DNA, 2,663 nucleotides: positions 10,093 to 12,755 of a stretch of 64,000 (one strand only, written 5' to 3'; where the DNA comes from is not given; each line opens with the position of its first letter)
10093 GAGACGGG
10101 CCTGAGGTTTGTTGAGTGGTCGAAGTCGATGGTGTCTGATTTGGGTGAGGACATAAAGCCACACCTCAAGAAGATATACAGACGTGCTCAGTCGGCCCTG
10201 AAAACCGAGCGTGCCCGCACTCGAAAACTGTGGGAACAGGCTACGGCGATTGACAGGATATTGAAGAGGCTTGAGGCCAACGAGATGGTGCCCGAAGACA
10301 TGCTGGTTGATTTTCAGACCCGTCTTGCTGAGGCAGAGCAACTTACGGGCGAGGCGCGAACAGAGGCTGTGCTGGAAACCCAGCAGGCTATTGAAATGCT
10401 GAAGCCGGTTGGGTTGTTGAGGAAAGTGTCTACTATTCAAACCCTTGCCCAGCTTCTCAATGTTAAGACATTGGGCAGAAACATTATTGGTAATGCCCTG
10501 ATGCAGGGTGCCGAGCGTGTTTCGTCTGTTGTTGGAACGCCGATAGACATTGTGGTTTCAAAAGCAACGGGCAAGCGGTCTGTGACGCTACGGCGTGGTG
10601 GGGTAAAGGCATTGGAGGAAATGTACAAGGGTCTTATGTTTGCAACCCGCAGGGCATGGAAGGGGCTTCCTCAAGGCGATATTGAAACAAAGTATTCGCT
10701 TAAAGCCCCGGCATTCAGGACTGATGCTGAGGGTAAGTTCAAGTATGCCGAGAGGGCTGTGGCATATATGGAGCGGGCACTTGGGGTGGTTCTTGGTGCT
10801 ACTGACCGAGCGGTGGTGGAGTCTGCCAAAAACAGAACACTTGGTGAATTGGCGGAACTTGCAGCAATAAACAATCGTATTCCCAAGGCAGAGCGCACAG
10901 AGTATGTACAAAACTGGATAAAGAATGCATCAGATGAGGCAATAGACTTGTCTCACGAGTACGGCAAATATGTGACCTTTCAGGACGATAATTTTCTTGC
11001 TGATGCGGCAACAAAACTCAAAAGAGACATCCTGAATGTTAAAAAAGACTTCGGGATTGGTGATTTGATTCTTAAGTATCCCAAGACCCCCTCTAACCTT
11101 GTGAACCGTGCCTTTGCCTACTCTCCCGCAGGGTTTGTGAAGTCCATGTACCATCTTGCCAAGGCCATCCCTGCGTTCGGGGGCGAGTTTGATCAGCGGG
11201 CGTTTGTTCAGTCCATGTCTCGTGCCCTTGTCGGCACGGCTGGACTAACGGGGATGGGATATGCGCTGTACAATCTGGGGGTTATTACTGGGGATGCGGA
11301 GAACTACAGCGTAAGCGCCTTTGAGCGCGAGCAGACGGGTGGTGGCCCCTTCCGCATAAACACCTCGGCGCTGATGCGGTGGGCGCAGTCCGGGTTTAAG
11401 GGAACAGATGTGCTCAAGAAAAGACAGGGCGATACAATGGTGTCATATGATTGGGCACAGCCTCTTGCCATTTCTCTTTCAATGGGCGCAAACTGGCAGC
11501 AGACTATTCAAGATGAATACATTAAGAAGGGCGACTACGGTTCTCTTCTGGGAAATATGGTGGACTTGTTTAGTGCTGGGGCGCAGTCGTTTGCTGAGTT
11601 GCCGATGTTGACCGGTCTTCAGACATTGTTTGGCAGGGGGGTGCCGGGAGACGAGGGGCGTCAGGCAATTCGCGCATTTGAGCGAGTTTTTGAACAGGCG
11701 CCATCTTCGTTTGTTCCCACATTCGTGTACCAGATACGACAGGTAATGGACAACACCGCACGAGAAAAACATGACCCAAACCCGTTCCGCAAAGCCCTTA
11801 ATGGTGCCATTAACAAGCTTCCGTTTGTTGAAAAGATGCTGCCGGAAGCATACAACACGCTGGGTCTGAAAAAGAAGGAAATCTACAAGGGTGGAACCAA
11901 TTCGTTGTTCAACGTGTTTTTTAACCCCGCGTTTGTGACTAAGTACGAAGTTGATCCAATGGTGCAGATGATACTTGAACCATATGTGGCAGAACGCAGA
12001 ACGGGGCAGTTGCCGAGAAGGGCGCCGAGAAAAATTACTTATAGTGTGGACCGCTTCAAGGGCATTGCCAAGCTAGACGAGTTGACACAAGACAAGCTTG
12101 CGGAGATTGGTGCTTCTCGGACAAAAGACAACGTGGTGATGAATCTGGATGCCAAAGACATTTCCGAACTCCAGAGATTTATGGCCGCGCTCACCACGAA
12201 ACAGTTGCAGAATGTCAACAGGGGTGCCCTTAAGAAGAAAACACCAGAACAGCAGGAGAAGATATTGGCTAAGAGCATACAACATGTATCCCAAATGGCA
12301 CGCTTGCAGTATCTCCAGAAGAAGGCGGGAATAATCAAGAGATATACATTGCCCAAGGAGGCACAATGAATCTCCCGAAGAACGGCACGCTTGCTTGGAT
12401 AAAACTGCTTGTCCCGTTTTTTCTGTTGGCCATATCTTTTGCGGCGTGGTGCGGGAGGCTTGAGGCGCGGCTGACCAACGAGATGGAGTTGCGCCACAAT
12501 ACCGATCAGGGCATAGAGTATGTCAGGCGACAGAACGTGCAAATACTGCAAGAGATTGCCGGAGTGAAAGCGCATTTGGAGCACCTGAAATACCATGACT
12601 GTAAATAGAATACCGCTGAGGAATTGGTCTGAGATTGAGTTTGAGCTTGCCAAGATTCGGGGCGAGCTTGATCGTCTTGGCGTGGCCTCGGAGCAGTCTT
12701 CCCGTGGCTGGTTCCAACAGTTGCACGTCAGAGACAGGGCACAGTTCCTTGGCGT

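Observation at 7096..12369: Complete GGDEF (GGEEF) diguanylate-cyclase domain embedded in a 1757 aa virion protein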

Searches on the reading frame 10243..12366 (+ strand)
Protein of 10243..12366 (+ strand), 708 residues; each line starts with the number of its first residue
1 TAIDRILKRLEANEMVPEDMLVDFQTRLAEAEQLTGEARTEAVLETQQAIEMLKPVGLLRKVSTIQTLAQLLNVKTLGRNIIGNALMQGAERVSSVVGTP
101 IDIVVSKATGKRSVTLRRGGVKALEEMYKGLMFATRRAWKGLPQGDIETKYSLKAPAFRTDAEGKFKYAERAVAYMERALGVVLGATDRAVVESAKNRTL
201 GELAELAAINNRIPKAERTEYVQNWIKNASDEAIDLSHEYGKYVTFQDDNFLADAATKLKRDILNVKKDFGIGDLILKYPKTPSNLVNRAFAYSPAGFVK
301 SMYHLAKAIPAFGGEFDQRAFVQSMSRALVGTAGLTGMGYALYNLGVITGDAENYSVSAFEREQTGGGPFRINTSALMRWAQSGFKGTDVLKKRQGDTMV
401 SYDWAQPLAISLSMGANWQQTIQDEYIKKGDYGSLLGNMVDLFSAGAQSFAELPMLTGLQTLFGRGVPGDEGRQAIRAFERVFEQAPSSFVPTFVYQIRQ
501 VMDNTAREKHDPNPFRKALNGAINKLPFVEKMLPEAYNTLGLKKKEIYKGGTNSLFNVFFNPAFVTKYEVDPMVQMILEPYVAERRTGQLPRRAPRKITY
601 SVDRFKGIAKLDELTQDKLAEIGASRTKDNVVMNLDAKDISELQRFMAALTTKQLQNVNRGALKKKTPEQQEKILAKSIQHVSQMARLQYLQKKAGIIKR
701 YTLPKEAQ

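Call 77: predict_structure(alignment_id=A7)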
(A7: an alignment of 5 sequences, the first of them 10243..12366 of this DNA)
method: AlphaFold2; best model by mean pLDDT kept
length: 708 residues; sequences in the alignment: 5
mean_pLDDT: 43.8   pTM: 0.26
mean pLDDT of the five models: 43.8, 43.1, 41.2, 40.9, 37.6
residues with pLDDT >= 90: 0; 70-90: 39; 50-70: 140; < 50: 529
segments of 3 or more residues with pLDDT < 50: 14-16, 52-144, 146-210, 229-388, 396-594
pLDDT, mean of each block of 10 residues (from residue 1): 55 54 67 61 56 38 31 33 33 31 33 35 45 45 40 40 45 45 42 45 47 59 57 41 30 31 31 27 33 38 39 42 43 39 44 33 34 45 42 49 36 40 42 39 34 34 38 36 33 30 30 36 32 31 32 28 28 38 35 56 58 67 71 65 63 65 60 61 75 77 58
secondary structure, 60 per line:
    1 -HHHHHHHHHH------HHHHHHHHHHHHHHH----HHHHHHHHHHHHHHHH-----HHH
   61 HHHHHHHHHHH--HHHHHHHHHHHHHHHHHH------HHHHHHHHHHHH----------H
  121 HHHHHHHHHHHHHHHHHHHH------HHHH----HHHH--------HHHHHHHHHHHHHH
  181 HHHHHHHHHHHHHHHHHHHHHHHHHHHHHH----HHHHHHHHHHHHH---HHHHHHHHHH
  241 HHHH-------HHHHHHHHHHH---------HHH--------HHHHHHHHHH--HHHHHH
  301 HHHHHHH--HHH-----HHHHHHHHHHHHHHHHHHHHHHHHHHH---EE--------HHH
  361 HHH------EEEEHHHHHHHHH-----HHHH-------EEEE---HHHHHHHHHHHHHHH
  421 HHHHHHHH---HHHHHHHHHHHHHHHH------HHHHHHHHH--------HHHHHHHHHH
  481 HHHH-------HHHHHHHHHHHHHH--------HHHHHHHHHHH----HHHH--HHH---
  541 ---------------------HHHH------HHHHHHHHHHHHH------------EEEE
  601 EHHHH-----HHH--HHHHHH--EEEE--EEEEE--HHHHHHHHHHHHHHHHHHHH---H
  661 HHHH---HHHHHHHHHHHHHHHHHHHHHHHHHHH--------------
elements in order (helices of 4 or more, strands of 3 or more residues): H2-11 H18-32 H37-52 H58-71 H74-91 H98-109 H120-140 H147-150 H155-158 H167-210 H215-227 H231-244 H252-262 H283-292 H295-307 H318-344 H358-363 E370-373 H374-382 H388-391 E399-402 H406-428 H432-447 H454-462 H471-484 H492-505 H514-524 H529-532 H562-565 H572-584 E597-601 H602-605 H616-621 E624-627 E630-634 H637-656 H660-664 H668-694

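Call 87: find_related_loci(query=A7, collection=genome_contigs, flank=8000)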
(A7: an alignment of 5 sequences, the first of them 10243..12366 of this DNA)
Query A7 (708 aa) in genome_contigs; peptide patterns used: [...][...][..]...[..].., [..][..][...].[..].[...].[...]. (x = any residue, [..] = any of these).
79 stretches matched a pattern; 53 encode a relative of the query (tblastn E <= 1e-3); 53 distinct loci.
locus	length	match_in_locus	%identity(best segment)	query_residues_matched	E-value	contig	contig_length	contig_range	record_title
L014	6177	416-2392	39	2-694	1e-144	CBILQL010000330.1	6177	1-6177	MAG TPA_asm: uncultured bacterium isolate SRR16817059_concoct_26 genome assembly, contig: ERZ27394141.2545, whole genome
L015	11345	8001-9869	38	29-692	2e-138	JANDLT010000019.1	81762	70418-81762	MAG: Pyrinomonadaceae bacterium MAG19_C2-C3 MAG19_18, whole genome shotgun sequence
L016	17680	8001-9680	40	15-601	4e-121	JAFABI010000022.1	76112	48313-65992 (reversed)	MAG: Bacillota bacterium isolate OH_SBB_121 k127_603764, whole genome shotgun sequence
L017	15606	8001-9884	36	4-689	7e-118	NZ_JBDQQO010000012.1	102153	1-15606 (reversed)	Gorillibacterium sp. CAU 1737 contig12, whole genome shotgun sequence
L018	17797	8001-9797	36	34-693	8e-112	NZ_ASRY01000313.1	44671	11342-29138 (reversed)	Paenibacillus maysiensis strain 1-49 S149_contig00108, whole genome shotgun sequence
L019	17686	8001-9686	37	8-597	8e-110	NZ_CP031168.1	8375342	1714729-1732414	Paenibacillus sp. H1-7 chromosome, complete genome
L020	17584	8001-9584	38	39-598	2e-109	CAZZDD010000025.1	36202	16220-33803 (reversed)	MAG TPA_asm: uncultured Candidatus Peribacteria bacterium isolate SRP329715_co2_201 genome assembly, contig: NODE_2456_l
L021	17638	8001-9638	38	34-605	1e-106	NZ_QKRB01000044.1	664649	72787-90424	Paenibacillus sambharensis strain SMB1 366, whole genome shotgun sequence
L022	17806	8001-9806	37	34-655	2e-105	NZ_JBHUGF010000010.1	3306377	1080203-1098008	Paenibacillus nicotianae strain CGMCC 1.12819 velvet_auto_83_10, whole genome shotgun sequence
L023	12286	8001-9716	37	4-603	4e-104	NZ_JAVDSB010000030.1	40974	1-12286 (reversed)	Paenibacillus qinlingensis strain CC258 Ga0451258_30, whole genome shotgun sequence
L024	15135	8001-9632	37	34-597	6e-103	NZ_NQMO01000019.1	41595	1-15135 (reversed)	Paenibacillus sp. XY044 Scaffold19_1, whole genome shotgun sequence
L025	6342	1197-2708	40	55-605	2e-101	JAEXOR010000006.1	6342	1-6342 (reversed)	MAG: Bacillota bacterium isolate OH_HBrB_152 k127_1319291, whole genome shotgun sequence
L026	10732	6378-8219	33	18-697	7e-98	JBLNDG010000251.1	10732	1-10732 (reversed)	MAG: Caulobacteraceae bacterium isolate MAG105 PRJNA950955_bin14_renamed_250, whole genome shotgun sequence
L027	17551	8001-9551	36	42-599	1e-92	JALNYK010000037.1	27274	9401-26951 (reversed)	MAG: Gallionella sp. isolate SO_2017_GW1 bin 129 NODE_7306_length_27274_cov_1.102295_OW334_2017, whole genome shotgun se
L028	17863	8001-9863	32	4-694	1e-85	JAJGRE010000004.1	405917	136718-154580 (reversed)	Calditrichales bacterium MX18-03 contig4_405917bp, whole genome shotgun sequence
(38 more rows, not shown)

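Call 91: search_solved_structures(query=A7, max_evalue=1)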
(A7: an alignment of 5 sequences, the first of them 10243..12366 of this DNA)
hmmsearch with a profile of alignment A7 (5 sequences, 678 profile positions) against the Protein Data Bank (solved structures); distinct sequences matched with E-value up to 1: 3.
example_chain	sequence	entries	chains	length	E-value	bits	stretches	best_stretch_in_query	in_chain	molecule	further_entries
1r8i_A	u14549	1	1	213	0.0025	19.6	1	168-215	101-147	TraC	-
3dwl_G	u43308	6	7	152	0.49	12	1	444-490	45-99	Actin-related protein 2/3 complex subunit 5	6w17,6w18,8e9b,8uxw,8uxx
9j4d_F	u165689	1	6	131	0.76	11.4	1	94-131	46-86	Tubulin polymerization-promoting protein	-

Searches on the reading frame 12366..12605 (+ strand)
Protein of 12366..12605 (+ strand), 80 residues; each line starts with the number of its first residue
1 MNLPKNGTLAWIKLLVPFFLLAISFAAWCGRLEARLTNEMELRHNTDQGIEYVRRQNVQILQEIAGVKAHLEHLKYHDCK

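Call 9: search_protein_families(library=phrogs, proteins=[window:12366-12605:+], max_evalue=0.001)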
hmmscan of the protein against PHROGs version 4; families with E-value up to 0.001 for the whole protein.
window:12366-12605:+ (80 aa): 0 families

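Call 10: search_protein_families(library=pfam, proteins=[window:12366-12605:+], max_evalue=0.01)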
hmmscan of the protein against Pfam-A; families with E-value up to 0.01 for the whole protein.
window:12366-12605:+ (80 aa): 0 families
